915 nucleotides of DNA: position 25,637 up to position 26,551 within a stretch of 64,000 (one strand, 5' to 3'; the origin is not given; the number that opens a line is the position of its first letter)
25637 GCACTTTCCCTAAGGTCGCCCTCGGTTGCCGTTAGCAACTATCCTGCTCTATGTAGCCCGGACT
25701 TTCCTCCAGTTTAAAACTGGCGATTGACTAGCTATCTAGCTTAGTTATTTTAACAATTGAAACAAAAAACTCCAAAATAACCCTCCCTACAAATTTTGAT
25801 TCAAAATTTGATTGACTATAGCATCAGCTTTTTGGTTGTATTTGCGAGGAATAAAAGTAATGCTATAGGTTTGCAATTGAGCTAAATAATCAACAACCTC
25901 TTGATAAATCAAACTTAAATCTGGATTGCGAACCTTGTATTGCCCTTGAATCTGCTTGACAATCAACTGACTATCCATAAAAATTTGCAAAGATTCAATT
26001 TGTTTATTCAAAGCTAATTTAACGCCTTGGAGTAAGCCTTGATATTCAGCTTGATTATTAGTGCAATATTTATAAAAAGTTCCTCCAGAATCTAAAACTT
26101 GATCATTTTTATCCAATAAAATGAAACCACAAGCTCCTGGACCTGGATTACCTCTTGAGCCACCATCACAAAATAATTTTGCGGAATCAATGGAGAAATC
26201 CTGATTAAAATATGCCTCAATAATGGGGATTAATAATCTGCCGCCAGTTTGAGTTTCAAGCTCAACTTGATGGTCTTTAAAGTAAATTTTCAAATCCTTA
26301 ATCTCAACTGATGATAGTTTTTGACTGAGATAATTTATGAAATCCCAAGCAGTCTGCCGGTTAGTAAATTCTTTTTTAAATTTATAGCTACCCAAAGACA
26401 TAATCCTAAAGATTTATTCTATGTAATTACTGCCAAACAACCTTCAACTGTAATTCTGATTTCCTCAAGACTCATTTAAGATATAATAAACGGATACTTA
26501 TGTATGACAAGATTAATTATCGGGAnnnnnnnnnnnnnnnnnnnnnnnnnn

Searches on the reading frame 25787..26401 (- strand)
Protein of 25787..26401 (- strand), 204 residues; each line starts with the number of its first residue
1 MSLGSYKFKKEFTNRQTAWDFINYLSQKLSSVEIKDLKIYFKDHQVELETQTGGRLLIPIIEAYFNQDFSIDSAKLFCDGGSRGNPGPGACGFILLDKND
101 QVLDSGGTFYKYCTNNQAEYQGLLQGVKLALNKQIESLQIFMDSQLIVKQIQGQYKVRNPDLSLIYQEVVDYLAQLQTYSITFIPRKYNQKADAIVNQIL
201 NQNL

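Call 42: search_protein_families(library=pfam, proteins=[window:25787-26401:-], max_evalue=0.001)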
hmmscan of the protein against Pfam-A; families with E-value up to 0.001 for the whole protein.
window:25787-26401:- (204 aa): 2 families
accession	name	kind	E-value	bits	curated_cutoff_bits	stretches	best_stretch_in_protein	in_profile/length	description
PF13456.12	RVT_3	-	3.1e-23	82.4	21.6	1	78-197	2-121/123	Reverse transcriptase-like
PF00075.30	RNase_H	-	6.9e-09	36.4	25.8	1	75-153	5-77/141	RNase H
